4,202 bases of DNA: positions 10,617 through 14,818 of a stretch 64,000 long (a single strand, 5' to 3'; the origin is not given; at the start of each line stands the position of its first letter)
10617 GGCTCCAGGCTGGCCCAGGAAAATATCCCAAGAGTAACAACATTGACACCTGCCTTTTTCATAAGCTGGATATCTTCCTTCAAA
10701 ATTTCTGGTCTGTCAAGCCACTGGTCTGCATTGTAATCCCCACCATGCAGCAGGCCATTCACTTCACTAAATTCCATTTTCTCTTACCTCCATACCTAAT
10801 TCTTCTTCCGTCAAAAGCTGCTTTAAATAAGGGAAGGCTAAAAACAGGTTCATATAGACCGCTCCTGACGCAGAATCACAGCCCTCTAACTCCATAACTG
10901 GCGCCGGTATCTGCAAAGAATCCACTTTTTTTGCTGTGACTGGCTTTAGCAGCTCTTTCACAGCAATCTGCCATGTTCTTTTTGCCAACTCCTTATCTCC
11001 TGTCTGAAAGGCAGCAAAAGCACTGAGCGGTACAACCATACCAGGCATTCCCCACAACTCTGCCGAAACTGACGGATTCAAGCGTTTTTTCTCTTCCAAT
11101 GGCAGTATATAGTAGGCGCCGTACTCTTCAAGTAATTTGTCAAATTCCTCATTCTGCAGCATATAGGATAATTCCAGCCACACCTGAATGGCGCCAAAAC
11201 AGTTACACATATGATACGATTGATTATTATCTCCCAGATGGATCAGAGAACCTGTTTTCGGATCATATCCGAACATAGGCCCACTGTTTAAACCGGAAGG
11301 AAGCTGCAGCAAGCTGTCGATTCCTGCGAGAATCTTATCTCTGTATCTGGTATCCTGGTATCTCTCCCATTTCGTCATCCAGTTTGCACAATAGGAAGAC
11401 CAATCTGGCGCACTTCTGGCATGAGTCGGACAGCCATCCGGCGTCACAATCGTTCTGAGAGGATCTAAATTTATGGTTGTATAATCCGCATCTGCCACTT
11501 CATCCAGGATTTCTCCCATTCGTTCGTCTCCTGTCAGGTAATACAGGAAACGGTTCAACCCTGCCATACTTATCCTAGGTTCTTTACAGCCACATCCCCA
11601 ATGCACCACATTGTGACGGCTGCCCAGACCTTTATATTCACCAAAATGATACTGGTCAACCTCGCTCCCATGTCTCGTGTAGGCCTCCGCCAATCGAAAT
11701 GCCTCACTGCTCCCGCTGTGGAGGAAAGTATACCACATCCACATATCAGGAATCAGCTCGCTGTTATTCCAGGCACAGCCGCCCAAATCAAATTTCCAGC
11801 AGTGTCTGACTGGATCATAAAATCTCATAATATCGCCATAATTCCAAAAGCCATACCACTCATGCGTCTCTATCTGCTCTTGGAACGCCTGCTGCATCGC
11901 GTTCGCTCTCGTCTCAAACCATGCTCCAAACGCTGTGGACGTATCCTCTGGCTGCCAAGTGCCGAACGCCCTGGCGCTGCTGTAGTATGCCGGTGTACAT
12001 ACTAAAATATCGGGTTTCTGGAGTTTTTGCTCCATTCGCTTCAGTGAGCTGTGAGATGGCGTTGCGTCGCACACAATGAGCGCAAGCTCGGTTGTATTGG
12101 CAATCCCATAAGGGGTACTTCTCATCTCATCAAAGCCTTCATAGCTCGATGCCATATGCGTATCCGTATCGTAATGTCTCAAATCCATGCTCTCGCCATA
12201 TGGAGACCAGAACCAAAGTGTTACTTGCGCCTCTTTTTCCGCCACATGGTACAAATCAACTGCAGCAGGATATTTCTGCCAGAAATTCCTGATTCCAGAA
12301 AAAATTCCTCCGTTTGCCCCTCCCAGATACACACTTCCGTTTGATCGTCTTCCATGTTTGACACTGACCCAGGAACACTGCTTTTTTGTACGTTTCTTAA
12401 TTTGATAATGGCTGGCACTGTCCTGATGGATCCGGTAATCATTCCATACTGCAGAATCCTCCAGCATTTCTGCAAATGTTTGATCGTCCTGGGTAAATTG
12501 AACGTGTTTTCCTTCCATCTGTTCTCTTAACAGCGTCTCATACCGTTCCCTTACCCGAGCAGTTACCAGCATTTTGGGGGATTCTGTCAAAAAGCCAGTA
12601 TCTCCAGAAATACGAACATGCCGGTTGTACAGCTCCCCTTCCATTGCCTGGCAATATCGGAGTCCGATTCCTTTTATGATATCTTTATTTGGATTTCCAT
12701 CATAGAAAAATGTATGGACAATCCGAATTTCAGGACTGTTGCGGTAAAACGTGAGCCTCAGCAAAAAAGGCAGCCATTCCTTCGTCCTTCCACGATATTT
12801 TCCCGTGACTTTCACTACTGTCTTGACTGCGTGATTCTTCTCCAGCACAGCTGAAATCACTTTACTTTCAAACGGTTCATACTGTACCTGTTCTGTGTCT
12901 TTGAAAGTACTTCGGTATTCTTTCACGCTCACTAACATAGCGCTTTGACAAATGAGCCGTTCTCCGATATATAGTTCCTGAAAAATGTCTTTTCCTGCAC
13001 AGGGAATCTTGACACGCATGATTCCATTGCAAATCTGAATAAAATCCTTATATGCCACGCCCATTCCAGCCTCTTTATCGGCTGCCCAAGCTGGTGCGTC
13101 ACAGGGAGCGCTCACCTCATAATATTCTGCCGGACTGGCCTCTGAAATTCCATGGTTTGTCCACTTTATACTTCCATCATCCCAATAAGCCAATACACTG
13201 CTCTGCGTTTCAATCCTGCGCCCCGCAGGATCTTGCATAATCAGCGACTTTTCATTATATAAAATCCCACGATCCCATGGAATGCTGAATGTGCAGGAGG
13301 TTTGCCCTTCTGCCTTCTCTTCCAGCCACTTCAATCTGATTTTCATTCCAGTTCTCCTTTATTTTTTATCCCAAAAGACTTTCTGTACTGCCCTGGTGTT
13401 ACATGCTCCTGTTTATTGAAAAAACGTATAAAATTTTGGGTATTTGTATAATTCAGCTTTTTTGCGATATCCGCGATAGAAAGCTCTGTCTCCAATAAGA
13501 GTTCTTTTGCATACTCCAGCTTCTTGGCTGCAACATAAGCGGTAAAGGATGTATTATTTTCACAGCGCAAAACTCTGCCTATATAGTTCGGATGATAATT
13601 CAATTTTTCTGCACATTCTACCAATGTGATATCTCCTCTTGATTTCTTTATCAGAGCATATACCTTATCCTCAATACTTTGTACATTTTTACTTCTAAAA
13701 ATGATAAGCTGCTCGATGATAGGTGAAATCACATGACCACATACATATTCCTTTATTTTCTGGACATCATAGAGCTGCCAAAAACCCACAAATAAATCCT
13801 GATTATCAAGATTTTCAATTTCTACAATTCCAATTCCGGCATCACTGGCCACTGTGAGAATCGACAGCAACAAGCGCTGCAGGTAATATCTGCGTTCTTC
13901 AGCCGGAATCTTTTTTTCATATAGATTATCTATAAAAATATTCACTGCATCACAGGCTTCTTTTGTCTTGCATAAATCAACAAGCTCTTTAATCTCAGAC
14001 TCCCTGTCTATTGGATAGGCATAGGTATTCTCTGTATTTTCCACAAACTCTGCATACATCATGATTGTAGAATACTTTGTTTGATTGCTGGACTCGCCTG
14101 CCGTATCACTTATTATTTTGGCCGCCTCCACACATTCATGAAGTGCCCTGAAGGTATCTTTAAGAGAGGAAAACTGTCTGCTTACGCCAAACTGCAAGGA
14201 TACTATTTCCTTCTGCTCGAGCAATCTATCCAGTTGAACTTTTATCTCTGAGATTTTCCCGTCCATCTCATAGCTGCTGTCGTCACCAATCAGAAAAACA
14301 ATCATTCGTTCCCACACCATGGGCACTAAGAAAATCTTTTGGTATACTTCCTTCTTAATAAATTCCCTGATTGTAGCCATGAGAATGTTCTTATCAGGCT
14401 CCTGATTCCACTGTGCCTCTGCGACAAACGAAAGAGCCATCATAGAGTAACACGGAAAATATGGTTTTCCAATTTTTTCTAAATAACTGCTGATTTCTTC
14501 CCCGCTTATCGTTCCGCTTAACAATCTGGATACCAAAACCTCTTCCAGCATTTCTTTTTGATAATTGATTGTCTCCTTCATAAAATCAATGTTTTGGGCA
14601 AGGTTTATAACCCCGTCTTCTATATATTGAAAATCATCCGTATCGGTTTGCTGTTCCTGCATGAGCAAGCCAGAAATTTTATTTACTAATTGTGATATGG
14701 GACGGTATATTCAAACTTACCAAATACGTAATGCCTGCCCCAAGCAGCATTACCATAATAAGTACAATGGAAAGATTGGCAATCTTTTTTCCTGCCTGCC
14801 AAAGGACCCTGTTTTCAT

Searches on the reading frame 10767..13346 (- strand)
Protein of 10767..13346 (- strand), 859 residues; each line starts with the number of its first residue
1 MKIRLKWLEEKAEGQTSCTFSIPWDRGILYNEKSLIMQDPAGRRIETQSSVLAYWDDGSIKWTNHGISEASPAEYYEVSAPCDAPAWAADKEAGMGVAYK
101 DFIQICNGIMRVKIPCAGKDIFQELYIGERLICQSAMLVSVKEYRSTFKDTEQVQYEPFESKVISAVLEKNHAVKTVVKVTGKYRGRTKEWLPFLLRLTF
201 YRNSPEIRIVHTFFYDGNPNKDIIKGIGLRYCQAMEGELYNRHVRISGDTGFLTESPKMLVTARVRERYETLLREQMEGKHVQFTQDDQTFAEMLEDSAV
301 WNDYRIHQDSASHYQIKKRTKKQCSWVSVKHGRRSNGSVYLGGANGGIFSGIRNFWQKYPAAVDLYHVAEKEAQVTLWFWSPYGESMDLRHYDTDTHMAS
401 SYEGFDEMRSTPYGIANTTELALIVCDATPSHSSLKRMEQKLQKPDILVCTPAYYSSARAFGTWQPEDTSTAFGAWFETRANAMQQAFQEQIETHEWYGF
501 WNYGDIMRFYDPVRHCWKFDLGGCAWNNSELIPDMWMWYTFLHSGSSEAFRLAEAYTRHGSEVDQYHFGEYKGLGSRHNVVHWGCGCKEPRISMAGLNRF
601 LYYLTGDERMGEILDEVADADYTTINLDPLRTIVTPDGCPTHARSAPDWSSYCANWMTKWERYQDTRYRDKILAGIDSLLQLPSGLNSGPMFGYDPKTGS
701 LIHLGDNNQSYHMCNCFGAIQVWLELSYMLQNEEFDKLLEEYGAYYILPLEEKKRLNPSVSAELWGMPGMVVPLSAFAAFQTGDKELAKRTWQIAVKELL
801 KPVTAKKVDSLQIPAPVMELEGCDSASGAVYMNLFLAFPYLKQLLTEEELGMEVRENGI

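Call 75: search_protein_families(library=pfam, proteins=[window:10767-13346:-], max_evalue=0.00001)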
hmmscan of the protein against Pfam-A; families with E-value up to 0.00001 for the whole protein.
window:10767-13346:- (859 aa): 3 families
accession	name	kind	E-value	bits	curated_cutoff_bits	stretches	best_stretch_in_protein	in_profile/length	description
PF21346.3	PcRGLX_3rd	-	1.3e-131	440.2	23.8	1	445-819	1-383/411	PcRGLX-like protein C-terminal alpha/alpha toroid domain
PF21345.3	PcRGLX_2nd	-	5.7e-114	381.3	23.5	1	100-439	7-359/360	PcRGLX-like protein central beta sandwich domain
PF19501.5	PcRGLX_1st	-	2.2e-19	69.5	22.1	1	2-79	2-81/83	PcRGLX-like N-terminal RIFT barrel domain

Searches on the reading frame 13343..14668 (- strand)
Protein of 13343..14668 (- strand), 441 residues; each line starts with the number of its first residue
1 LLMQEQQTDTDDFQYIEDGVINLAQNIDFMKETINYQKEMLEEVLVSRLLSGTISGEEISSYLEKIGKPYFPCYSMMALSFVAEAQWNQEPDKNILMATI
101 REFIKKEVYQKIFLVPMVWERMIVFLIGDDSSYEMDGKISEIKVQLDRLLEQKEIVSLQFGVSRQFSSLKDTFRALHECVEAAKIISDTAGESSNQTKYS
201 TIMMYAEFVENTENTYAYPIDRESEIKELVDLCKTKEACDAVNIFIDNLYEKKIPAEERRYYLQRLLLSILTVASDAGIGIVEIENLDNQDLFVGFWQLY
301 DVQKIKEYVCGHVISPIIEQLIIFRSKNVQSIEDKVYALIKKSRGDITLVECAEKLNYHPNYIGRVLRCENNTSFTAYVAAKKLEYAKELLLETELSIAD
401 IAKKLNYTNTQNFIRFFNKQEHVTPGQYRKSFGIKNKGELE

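Call 75: search_protein_families(library=pfam, proteins=[window:13343-14668:-], max_evalue=0.00001)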
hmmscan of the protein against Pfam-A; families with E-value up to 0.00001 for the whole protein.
window:13343-14668:- (441 aa): 1 family
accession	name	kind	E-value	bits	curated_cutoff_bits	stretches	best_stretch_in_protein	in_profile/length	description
PF12833.13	HTH_18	-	4.3e-18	65.8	33.6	1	353-430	2-79/80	Helix-turn-helix domain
